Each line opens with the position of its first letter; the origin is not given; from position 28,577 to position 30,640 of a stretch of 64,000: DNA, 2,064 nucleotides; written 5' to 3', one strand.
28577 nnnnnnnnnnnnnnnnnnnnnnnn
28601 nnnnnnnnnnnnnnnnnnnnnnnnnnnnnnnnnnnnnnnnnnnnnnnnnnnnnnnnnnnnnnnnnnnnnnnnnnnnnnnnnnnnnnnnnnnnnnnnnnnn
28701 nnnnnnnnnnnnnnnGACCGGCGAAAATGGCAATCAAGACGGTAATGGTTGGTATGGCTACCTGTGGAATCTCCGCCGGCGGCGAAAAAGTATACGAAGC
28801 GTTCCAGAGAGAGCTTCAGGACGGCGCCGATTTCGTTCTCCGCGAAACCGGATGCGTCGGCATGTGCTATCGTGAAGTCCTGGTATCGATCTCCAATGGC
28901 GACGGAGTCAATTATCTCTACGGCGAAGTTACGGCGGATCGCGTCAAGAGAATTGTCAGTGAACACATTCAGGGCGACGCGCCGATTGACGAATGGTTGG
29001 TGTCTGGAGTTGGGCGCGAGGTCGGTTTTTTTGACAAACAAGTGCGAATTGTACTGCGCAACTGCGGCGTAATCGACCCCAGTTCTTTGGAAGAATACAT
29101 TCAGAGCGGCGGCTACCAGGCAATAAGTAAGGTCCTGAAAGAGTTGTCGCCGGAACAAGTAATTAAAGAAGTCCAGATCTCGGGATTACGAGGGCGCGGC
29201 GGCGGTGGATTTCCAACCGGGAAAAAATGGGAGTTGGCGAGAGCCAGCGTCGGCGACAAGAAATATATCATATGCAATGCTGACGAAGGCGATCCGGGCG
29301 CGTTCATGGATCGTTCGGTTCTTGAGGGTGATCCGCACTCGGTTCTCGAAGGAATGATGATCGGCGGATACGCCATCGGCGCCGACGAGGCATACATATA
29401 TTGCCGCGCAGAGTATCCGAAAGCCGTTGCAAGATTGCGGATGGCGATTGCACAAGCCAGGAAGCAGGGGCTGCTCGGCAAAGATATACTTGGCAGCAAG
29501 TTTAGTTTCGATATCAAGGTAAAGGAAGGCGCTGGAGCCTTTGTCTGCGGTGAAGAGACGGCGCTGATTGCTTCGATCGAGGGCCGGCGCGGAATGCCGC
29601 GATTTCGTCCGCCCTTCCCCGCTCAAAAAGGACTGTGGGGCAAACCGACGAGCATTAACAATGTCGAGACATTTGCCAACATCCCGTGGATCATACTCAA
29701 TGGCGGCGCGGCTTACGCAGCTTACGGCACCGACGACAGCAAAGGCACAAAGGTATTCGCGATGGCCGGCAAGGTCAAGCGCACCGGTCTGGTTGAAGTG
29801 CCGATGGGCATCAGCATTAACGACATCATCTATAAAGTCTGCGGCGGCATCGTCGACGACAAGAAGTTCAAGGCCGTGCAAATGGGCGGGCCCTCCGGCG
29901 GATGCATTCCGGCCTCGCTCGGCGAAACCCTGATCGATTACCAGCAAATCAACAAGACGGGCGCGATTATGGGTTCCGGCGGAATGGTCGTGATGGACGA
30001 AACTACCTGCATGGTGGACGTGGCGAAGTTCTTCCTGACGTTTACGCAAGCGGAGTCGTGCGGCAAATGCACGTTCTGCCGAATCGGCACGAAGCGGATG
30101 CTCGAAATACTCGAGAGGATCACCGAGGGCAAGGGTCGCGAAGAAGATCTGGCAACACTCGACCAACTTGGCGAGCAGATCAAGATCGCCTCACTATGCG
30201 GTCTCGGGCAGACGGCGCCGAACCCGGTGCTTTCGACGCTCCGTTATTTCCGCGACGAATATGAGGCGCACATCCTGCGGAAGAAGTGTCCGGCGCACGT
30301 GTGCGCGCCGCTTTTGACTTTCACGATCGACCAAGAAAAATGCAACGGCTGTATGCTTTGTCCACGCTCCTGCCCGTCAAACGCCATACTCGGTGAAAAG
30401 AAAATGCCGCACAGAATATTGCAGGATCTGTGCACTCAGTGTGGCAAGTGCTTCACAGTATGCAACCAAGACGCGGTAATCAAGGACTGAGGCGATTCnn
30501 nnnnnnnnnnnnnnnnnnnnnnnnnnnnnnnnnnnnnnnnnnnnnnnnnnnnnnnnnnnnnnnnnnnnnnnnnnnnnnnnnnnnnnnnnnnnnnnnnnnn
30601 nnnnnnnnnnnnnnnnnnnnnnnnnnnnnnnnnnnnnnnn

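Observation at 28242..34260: NuoE-like + NuoF-like + [2Fe-2S]-GltD-NuoG-like mega-fusion: candidate Stn/Nfn-type (possibly electron-bifurcating) NAD(P)H oxidoreductase, not a formate dehydrogenase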

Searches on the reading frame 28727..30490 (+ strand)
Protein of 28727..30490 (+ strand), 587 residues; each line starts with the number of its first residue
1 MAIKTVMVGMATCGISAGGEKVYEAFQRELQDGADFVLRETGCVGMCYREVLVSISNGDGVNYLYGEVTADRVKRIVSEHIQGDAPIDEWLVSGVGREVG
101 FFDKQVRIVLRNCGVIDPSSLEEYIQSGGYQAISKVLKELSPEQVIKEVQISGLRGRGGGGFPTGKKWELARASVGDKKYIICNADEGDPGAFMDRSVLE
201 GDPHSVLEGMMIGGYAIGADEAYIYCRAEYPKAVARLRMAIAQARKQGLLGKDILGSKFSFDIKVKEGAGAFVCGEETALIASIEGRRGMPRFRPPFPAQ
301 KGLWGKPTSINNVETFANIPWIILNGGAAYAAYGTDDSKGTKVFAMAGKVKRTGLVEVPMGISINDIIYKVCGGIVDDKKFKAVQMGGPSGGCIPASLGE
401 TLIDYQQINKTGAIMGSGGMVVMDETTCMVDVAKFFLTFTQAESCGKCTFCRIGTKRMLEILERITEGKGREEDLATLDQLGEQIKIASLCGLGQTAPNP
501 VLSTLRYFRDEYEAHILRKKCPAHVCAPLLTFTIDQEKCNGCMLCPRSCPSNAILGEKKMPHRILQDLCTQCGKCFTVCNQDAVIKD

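Call 6: search_protein_families(library=pfam, proteins=[window:28727-30490:+], max_evalue=0.01)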
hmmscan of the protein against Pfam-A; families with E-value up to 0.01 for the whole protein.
window:28727-30490:+ (587 aa): 13 families
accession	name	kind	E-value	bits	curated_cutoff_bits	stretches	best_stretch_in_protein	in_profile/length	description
PF01512.22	Complex1_51K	-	5.5e-48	163.1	31.2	1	149-320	1-149/150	Nuo51 FMN-binding domain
PF10589.14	NADH_4Fe-4S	-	1.3e-35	121.6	23.5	1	431-515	1-85/85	NADH-ubiquinone oxidoreductase-F iron-sulfur binding region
PF14697.11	Fer4_21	-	1.4e-07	32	35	1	533-582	2-55/59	4Fe-4S dicluster domain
PF00037.32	Fer4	-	2.8e-07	30.5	21.1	2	533-554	2-23/24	4Fe-4S binding domain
PF12837.12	Fer4_6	-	9.2e-07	29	25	2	532-554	2-24/24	4Fe-4S binding domain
PF10531.15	SLBB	-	2e-06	28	27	1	344-392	2-53/55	SLBB domain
PF13187.11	Fer4_9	-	3e-06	27.6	27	1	538-583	1-51/52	4Fe-4S dicluster domain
PF12838.12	Fer4_7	-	1.3e-05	25.9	27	1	538-583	1-52/52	4Fe-4S dicluster domain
PF13237.11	Fer4_10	-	2e-05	24.9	25.5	1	533-579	3-52/53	4Fe-4S dicluster domain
PF12797.12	Fer4_2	-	0.00019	21.6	24.5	0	533-551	4-22/22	4Fe-4S binding domain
PF22461.2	SLBB_2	-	0.0004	20.9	27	1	343-389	2-49/79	SLBB domain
PF25160.1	LdpA_Fe-S-bd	-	0.0006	20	27.6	1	545-583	9-42/49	LdpA Fe-S cluster-binding domain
PF07845.16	DUF1636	-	0.00093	20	31.6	1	17-76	20-83/117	Protein of unknown function (DUF1636)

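Call 7: search_protein_families(library=ncbifam, proteins=[window:28727-30490:+], max_evalue=0.001)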
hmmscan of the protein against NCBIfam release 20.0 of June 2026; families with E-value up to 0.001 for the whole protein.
window:28727-30490:+ (587 aa): 35 families (the best 25 are shown)
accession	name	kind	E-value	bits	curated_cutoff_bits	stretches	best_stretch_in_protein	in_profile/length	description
TIGR01959.1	nuoF_fam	equivalog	3e-149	496.9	558.65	1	117-516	10-410/410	NADH-quinone oxidoreductase subunit NuoF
NF010120.0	PRK13596.1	equivalog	5.6e-115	384.3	389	1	110-520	9-421/433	NADH-quinone oxidoreductase subunit NuoF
NF008436.0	PRK11278.1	equivalog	4.6e-112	375.2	749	1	117-524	23-434/448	NADH-quinone oxidoreductase subunit NuoF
TIGR01945.1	rnfC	subfamily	1e-10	40.8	245.95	1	112-243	95-220/435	RnfABCDGE type electron transport complex subunit C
TIGR04481.1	PR_assoc_PrdC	equivalog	1.7e-10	40.3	490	1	140-392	70-286/425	proline reductase-associated electron transfer protein PrdC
NF003454.1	PRK05035.1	equivalog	6.9e-10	38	345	1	113-245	98-223/556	electron transport complex subunit RsxC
TIGR01944.1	rnfB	subfamily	2e-09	37.2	68.7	1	532-584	108-160/190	RnfABCDGE type electron transport complex subunit B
NF005415.0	PRK06991.1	equivalog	3e-09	36.9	281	1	528-583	76-131/284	electron transport complex subunit RsxB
NF003475.0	PRK05113.1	equivalog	1.3e-07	31.7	203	1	533-583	109-159/190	electron transport complex subunit RsxB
NF007013.0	PRK09477.1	equivalog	4.1e-07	29.4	234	1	534-584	221-274/286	quinol dehydrogenase ferredoxin subunit NapH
NF058577.1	FdxA_fam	equivalog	4.5e-07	30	65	1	532-583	3-52/52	4Fe-4S ferredoxin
NF040770.1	hetero_SS_HdrA2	exception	5.9e-07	28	1100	1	530-585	570-624/777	CoB-CoM heterodisulfide reductase HdrA2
TIGR02700.1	flavo_MJ0208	hypoth_equivalog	6e-07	29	251.35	1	530-585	141-195/234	dihydromethanopterin reductase (acceptor)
TIGR02179.1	PorD_KorD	subfamily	6.7e-07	29.3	60.05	1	534-584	22-72/78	2-oxoacid:acceptor oxidoreductase, delta subunit, pyruvate/2-ketoisovalerate family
NF038196.1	ferrodoxin_EFR1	subfamily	1.6e-06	28.4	75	1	531-584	179-229/242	EFR1 family ferrodoxin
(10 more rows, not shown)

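Call 9: search_solved_structures(query=window:28727-30490:+, max_evalue=1e-30)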
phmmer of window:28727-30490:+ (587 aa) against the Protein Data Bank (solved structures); distinct sequences matched with E-value up to 1e-30: 61 (the best 60 are shown).
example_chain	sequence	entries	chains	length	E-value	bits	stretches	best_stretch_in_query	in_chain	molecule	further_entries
8oh5_B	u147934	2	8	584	5.5e-266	887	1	6-584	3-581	NAD-reducing hydrogenase subunit HoxF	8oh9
9bov_B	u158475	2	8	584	2.8e-257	858.3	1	6-584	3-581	NADH dehydrogenase (Quinone)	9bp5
9n5u_B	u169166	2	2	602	3.1e-242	808.6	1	3-584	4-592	NfnB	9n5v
7t2r_B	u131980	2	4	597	4e-225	752.1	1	10-584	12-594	NiFe hydrogenase subunit B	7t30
7q4v_B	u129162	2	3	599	4.3e-212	709.1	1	28-583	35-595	Iron hydrogenase HydB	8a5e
8a6t_B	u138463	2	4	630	4.4e-203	679.3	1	32-586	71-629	Electron bifurcating hydrogenase subunit HydB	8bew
7q4w_B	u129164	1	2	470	1.7e-197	660.9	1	121-583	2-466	Iron hydrogenase HydB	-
7p5h_B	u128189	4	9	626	3.2e-189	633.6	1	32-581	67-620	Fe-hydrogenase, subunit beta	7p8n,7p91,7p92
9mqx_B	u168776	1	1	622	1.5e-180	604.9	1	7-584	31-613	NADH:ubiquinone oxidoreductase, NADH-binding (51 kD) subunit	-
6vw7_B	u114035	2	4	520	6.7e-121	407.9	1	3-512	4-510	NAD-dependent formate dehydrogenase beta subunit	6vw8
6tg9_B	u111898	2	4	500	1.3e-117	397.1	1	17-512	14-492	Formate dehydrogenase subunit beta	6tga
6hl2_B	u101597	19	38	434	7.3e-117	394.6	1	117-520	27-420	NADH-quinone oxidoreductase subunit F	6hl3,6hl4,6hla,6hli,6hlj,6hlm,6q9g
7q5y_C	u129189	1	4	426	8.2e-117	394.4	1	117-520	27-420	NADH-quinone oxidoreductase subunit F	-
6r7p_B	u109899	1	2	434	1.9e-116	393.3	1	117-520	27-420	NADH-quinone oxidoreductase subunit F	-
6q9c_B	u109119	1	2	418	2.3e-116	393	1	117-515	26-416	NADH-quinone oxidoreductase subunit F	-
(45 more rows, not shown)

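Call 25: search_solved_structures(query=window:28727-30490:+, max_evalue=1e-150, show_alignments=2)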
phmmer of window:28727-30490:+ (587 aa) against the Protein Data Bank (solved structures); distinct sequences matched with E-value up to 1e-150: 9.
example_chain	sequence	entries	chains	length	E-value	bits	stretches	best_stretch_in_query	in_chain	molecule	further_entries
8oh5_B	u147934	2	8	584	5.5e-266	887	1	6-584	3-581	NAD-reducing hydrogenase subunit HoxF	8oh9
9bov_B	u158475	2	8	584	2.8e-257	858.3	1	6-584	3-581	NADH dehydrogenase (Quinone)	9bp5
9n5u_B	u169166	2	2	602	3.1e-242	808.6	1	3-584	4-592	NfnB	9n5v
7t2r_B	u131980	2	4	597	4e-225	752.1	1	10-584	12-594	NiFe hydrogenase subunit B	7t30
7q4v_B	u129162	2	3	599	4.3e-212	709.1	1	28-583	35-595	Iron hydrogenase HydB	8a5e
8a6t_B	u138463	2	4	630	4.4e-203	679.3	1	32-586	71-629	Electron bifurcating hydrogenase subunit HydB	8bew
7q4w_B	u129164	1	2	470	1.7e-197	660.9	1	121-583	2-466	Iron hydrogenase HydB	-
7p5h_B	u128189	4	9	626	3.2e-189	633.6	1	32-581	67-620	Fe-hydrogenase, subunit beta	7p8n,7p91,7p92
9mqx_B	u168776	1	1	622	1.5e-180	604.9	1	7-584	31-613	NADH:ubiquinone oxidoreductase, NADH-binding (51 kD) subunit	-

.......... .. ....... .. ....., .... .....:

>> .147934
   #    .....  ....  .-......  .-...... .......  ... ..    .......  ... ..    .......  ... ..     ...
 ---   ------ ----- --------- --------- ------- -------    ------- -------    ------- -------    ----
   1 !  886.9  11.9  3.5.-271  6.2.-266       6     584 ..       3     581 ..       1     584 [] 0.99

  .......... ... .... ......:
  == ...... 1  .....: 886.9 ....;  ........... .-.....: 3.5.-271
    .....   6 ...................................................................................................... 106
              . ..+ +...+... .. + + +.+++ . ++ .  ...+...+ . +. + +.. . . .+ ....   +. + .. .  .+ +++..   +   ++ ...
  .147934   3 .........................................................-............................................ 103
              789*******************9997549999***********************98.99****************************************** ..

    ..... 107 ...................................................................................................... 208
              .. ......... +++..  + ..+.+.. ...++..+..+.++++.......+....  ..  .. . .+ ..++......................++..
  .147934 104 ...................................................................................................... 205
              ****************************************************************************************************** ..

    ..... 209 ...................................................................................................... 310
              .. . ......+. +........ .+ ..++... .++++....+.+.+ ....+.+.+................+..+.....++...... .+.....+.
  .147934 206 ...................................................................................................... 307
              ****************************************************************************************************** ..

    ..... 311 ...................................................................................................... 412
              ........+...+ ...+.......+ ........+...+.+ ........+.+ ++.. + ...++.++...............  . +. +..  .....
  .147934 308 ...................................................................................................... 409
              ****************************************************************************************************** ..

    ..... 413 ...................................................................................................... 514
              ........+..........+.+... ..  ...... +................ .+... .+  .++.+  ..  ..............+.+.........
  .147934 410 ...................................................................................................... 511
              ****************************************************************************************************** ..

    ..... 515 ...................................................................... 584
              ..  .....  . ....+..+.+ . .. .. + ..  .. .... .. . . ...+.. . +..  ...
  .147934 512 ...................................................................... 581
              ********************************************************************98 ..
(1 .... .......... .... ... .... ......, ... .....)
